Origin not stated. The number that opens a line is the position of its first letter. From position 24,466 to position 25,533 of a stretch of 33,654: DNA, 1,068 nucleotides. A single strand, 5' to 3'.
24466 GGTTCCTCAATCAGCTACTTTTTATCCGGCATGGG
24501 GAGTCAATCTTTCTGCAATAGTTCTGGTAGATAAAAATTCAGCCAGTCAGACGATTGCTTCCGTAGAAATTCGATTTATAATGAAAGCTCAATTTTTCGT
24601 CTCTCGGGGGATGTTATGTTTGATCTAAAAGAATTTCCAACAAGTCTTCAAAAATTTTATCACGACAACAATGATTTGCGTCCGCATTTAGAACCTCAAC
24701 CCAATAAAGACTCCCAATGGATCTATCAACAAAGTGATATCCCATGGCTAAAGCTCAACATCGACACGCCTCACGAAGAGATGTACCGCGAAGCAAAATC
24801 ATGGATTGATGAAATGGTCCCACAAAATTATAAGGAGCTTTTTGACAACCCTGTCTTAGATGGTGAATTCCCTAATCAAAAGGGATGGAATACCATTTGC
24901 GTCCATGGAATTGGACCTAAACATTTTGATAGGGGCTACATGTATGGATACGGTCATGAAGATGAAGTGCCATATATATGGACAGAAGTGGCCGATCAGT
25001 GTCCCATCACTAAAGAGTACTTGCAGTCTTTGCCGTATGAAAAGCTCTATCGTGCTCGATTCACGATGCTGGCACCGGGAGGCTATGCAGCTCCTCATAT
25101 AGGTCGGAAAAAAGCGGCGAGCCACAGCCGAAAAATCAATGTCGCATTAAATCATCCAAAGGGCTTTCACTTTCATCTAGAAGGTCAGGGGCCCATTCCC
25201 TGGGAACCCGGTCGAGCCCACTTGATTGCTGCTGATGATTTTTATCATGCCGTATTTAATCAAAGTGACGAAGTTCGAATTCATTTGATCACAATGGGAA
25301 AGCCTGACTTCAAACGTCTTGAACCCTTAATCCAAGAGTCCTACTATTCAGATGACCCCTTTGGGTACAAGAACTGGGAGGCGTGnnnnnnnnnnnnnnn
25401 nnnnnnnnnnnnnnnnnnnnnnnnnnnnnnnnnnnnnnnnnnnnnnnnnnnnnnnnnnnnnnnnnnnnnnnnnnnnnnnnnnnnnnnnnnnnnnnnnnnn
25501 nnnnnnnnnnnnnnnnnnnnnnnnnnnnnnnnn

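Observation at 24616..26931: Five-gene translationally coupled unit: AspH-like hydroxylase, a 77-aa protein and three PIN-like paralogs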

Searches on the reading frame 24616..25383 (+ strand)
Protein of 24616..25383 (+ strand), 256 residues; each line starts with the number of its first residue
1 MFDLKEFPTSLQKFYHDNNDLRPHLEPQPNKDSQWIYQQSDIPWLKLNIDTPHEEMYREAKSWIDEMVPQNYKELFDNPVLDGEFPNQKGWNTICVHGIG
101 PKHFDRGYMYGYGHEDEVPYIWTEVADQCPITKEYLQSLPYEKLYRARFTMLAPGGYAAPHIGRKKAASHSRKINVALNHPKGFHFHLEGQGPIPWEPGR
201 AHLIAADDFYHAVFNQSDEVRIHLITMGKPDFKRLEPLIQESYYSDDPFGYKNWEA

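Call 3: search_protein_families(library=pfam, proteins=[window:24616-25383:+], max_evalue=1)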
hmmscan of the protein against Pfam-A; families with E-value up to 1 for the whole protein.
window:24616-25383:+ (256 aa): 1 family
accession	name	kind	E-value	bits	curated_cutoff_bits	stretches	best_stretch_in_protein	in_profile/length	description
PF05118.21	Asp_Arg_Hydrox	-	2.1e-10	41.1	22.6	1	109-226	42-152/157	Aspartyl/Asparaginyl beta-hydroxylase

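Call 7: search_protein_families(library=ncbifam, proteins=[window:24616-25383:+], max_evalue=0.1)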
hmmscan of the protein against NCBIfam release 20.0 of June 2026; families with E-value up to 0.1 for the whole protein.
window:24616-25383:+ (256 aa): 1 family
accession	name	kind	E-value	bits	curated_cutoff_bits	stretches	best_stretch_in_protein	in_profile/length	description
NF052565.1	OrnLipAcylHsRhiz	equivalog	0.0007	18.8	450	1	108-225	100-207/259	ornithine lipid ester-linked acyl 2-hydroxylase OlsC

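Call 8: search_protein_families(library=padloc, proteins=[window:24616-25383:+], max_evalue=0.1)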
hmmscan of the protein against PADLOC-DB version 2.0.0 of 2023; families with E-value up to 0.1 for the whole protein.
window:24616-25383:+ (256 aa): 1 family
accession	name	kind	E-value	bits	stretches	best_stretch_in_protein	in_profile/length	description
PDLC04196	HEC-01B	-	0.015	13.3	1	51-82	134-166/197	-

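Call 10: find_encoding_contigs(protein=window:24616-25383:+, flank=6000, max_places=6)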
Protein window:24616-25383:+ (256 aa): 5 contigs read that carry it; 4 places shown.
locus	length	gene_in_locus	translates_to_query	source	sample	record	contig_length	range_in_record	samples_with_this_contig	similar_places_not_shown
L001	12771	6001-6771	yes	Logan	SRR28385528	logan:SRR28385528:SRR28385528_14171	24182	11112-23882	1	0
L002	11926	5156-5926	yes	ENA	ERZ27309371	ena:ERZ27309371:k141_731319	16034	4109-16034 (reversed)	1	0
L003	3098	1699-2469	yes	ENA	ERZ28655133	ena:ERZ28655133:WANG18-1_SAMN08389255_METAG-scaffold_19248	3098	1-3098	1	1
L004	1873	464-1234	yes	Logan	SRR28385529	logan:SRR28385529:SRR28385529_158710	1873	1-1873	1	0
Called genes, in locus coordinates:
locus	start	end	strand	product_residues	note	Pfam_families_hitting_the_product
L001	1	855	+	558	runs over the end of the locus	PF10096:DUF2334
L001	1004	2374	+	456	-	PF04055:Radical_SAM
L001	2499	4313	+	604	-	PF04773:FecR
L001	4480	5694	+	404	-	-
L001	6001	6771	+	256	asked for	PF05118:Asp_Arg_Hydrox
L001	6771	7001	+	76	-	-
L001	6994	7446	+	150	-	-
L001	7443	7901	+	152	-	-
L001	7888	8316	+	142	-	-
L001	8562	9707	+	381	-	-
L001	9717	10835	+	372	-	PF01370:Epimerase, PF07993:NAD_binding_4, PF08659:KR (weak), PF16363:GDP_Man_Dehyd (weak)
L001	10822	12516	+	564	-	PF00501:AMP-binding, PF23562:AMP-binding_C_3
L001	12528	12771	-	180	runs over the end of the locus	?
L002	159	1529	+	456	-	PF04055:Radical_SAM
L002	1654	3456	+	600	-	PF04773:FecR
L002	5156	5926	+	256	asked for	PF05118:Asp_Arg_Hydrox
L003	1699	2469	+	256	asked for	PF05118:Asp_Arg_Hydrox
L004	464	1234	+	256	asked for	PF05118:Asp_Arg_Hydrox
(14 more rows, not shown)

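Call 11: search_solved_structures(query=window:24616-25383:+, max_evalue=1)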
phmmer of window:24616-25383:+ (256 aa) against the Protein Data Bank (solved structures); distinct sequences matched with E-value up to 1: 1.
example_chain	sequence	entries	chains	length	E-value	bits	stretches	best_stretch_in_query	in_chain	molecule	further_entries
7rdr_A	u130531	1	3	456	2.7e-06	30.4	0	42-70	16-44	Circular tendon repeat protein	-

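Call 13: find_homologous_proteins(query=window:24616-25383:+, max_evalue=0.001)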
Query window:24616-25383:+ (256 aa): 19 proteins with E <= 0.001 among 61 candidates.
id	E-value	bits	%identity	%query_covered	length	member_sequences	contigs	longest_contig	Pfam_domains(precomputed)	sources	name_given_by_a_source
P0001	7.1e-181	618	100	100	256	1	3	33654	PF05118.22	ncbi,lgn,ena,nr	ncbi:MAG: aspartyl/asparaginyl beta-hydroxylase domain-containing protein [Bdellovibrionales bacteri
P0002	1.6e-144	499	79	100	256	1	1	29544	PF05118.22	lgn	-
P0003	2.4e-131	455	73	100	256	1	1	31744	PF05118.22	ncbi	-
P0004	8.0e-130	450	74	98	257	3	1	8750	PF05118.22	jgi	jgi:hypothetical protein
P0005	2.4e-101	357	58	96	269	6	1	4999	PF05118.22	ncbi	-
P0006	5.7e-91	323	57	96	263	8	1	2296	PF05118.22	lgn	-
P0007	7.7e-91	323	55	96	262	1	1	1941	PF05118.22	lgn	-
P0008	1.0e-89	319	58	95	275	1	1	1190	PF05118.22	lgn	-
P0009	6.4e-89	316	52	97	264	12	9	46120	PF05118.22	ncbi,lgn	-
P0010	6.2e-86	306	52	96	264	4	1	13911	PF05118.22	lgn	-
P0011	2.8e-85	304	53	94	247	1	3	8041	PF05118.22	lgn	-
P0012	6.3e-85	303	56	95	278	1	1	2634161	PF05118.22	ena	-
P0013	5.6e-84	300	53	94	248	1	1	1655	PF05118.22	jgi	jgi:hypothetical protein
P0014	1.0e-83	299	52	95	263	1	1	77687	PF05118.22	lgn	-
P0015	7.0e-83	296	52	98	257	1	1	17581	PF05118.22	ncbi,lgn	-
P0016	4.5e-80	287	53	96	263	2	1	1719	PF05118.22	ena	-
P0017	3.8e-79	284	53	94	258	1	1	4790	PF05118.22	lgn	-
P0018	1.3e-77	279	49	97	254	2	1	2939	PF05118.22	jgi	jgi:hypothetical protein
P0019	1.1e-66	243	62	64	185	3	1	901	PF05118.22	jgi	jgi:hypothetical protein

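Call 14: find_encoding_contigs(protein=P0012, flank=8000, max_places=2)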
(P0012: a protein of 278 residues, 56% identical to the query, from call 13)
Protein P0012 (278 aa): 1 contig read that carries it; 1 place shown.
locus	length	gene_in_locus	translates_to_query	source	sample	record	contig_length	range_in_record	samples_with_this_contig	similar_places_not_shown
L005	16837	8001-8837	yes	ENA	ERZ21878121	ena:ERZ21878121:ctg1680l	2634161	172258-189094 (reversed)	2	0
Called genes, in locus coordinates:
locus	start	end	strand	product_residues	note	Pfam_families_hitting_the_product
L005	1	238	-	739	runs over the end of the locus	PF00141:peroxidase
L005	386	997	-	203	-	-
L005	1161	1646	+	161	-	PF04542:Sigma70_r2, PF08281:Sigma70_r4_2, PF04545:Sigma70_r4 (weak)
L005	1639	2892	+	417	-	-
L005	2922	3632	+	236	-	-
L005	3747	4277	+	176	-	-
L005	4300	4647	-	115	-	-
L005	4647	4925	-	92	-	PF00403:HMA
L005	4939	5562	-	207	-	-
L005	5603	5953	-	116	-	-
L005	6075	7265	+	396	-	PF02333:Phytase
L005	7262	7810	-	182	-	-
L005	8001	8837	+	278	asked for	PF05118:Asp_Arg_Hydrox (weak)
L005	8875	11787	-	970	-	PF02811:PHP, PF07733:DNA_pol3_alpha, PF17657:DNA_pol3_finger, PF14579:HHH_6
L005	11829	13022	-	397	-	PF00817:IMS, PF11799:IMS_C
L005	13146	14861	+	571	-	PF23952:LRR_EndoS (faint), PF12799:LRR_4 (weak), PF13855:LRR_8, PF23598:LRR_14 (weak), PF12799:LRR_4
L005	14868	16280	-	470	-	PF00082:Peptidase_S8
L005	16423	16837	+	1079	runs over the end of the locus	PF00873:ACR_tran, PF02355:SecD_SecF_C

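Call 15: find_encoding_contigs(protein=P0009, flank=8000, max_places=2)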
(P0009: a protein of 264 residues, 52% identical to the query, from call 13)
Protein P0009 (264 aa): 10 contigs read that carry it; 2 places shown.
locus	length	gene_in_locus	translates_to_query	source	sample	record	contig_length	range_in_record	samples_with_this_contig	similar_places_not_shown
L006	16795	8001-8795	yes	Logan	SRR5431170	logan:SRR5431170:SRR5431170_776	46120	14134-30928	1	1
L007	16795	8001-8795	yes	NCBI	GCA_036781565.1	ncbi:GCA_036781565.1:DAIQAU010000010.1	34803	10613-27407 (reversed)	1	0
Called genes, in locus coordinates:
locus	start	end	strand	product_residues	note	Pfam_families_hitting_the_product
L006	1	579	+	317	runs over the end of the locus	PF00158:Sigma54_activat, PF14532:Sigma54_activ_2, PF25601:AAA_lid_14, PF02954:HTH_8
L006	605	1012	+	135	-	PF00460:Flg_bb_rod (weak)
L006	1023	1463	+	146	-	PF00460:Flg_bb_rod (weak), PF06429:Flg_bbr_C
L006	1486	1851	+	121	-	PF02049:FliE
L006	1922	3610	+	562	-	PF01514:YscJ_FliF, PF08345:YscJ_FliF_C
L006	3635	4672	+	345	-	PF03448:MgtE_N (faint), PF14842:FliG_N, PF14841:FliG_M, PF01706:FliG_C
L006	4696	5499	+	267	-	PF02108:FliH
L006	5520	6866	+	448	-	PF00006:ATP-synt_ab, PF18269:T3SS_ATPase_C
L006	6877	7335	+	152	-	PF02050:FliJ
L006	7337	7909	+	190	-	-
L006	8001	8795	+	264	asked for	PF05118:Asp_Arg_Hydrox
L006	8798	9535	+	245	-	PF00528:BPD_transp_1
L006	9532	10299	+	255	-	PF02463:SMC_N (faint), PF09818:ABC_ATPase (faint), PF00005:ABC_tran, PF13401:AAA_22 (faint), PF13304:AAA_21 (weak)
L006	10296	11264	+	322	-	PF13379:NMT1_2, PF04069:OpuAC, PF09084:NMT1, PF12974:Phosphonate-bd (weak)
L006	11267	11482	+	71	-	-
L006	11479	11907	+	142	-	-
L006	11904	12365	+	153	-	-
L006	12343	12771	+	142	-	-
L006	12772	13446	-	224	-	PF00027:cNMP_binding, PF13545:HTH_Crp_2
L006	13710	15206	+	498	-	-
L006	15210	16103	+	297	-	PF03963:FlgD, PF13861:FLgD_tudor (weak), PF13860:FlgD_ig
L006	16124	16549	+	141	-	PF12611:Flagellar_put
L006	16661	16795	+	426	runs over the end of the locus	PF22692:LlgE_F_G_D1, PF07559:FlgE_D2, PF06429:Flg_bbr_C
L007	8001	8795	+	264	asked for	PF05118:Asp_Arg_Hydrox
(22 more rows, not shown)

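Call 16: find_encoding_contigs(protein=P0014, flank=8000, max_places=2)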
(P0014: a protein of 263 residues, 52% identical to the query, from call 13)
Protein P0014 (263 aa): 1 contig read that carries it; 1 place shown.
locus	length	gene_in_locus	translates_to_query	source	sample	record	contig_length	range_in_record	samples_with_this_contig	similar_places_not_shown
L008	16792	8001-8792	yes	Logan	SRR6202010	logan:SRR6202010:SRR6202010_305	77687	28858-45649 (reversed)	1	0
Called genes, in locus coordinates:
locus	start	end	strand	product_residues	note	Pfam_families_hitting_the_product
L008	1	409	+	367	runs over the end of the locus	PF00383:dCMP_cyt_deam_1, PF01872:RibD_C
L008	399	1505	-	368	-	PF04909:Amidohydro_2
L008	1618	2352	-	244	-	PF00588:SpoU_methylase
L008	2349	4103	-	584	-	PF00351:Biopterin_H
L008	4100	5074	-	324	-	PF01073:3Beta_HSD, PF01370:Epimerase, PF04321:RmlD_sub_bind, PF07993:NAD_binding_4 (faint), PF16363:GDP_Man_Dehyd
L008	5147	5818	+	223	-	PF02230:Abhydrolase_2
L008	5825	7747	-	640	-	-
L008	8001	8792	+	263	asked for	PF05118:Asp_Arg_Hydrox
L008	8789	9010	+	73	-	-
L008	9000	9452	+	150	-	-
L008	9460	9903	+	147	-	PF01850:PIN (weak)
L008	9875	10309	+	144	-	-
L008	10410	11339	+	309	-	PF13609:Porin_4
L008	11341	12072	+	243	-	PF00005:ABC_tran, PF13304:AAA_21 (faint)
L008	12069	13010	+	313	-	PF13379:NMT1_2, PF09084:NMT1, PF12974:Phosphonate-bd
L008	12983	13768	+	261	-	PF00528:BPD_transp_1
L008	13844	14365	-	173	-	PF00578:AhpC-TSA, PF08534:Redoxin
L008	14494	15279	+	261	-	PF03372:Exo_endo_phos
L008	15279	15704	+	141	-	PF00383:dCMP_cyt_deam_1, PF14437:MafB19-deam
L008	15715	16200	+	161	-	PF04186:FxsA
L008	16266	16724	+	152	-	PF06347:SH3_4 (weak), PF08239:SH3_3 (faint)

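Call 18: find_encoding_contigs(protein=P0003, flank=8000, max_places=1)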
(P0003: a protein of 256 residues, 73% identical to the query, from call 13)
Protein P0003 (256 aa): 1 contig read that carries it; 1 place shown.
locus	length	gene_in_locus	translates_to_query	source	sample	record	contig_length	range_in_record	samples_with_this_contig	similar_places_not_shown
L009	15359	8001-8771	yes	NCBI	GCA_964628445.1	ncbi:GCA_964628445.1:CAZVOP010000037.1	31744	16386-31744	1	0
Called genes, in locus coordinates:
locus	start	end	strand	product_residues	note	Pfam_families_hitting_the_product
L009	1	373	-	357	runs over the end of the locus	PF00561:Abhydrolase_1, PF12146:Hydrolase_4, PF12697:Abhydrolase_6, PF07819:PGAP1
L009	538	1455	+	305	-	PF13645:YkuD_2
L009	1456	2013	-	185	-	PF03006:HlyIII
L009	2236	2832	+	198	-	-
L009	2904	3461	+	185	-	PF02525:Flavodoxin_2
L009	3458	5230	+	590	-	PF00999:Na_H_Exchanger, PF02254:TrkA_N, PF27452:KefB_C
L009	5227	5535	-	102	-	-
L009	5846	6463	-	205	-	PF00005:ABC_tran, PF13304:AAA_21 (faint)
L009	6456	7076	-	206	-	PF00528:BPD_transp_1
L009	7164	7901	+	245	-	PF01381:HTH_3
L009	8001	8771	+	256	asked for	PF05118:Asp_Arg_Hydrox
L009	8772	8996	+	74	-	-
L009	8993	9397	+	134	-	-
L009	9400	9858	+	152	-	-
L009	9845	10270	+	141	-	PF01850:PIN (weak)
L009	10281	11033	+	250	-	PF00528:BPD_transp_1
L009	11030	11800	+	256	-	PF00005:ABC_tran, PF13304:AAA_21 (faint)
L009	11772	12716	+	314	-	PF09084:NMT1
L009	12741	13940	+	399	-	PF07396:Porin_O_P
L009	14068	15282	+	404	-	PF03573:OprD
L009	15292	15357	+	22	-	?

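Call 19: find_encoding_contigs(protein=P0015, flank=8000, max_places=1)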
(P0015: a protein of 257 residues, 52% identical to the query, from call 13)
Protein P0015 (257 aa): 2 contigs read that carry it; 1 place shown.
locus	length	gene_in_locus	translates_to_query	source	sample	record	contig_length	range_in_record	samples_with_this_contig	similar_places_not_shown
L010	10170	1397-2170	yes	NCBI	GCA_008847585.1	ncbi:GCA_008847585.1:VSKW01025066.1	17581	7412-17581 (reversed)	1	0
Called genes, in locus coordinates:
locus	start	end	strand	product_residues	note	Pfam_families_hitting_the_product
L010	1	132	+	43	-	?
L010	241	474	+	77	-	-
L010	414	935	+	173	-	-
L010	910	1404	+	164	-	-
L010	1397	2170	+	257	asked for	PF05118:Asp_Arg_Hydrox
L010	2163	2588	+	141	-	-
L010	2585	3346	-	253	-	PF00528:BPD_transp_1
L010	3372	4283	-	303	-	PF13379:NMT1_2, PF09084:NMT1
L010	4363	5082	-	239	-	PF02463:SMC_N (faint), PF00005:ABC_tran, PF13304:AAA_21 (faint)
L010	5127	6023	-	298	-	PF01758:SBF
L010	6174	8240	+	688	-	PF01663:Phosphodiest, PF00884:Sulfatase (faint)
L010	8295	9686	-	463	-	PF00884:Sulfatase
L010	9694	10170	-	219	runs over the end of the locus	-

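Call 20: find_encoding_contigs(protein=P0010, flank=8000, max_places=1)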
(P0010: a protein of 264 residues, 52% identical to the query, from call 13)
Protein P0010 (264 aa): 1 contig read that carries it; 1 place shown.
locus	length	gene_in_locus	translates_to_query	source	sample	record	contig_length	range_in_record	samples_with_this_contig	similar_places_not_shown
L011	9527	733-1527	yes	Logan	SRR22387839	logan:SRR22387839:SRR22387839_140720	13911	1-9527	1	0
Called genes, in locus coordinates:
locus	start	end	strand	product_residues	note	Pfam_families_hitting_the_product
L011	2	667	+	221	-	PF00081:Sod_Fe_N, PF02777:Sod_Fe_C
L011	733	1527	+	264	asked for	PF05118:Asp_Arg_Hydrox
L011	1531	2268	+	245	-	PF00528:BPD_transp_1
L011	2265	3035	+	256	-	PF00005:ABC_tran, PF02463:SMC_N (weak), PF20703:nSTAND1 (weak), PF13304:AAA_21 (faint)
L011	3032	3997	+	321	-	PF13379:NMT1_2, PF04069:OpuAC (weak), PF09084:NMT1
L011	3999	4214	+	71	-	-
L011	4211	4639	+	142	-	-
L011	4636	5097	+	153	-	-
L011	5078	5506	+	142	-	-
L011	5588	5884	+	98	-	-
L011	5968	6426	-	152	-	-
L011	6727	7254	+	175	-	-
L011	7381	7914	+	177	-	PF01814:Hemerythrin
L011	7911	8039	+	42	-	-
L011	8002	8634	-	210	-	PF01694:Rhomboid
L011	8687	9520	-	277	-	PF14321:DUF4382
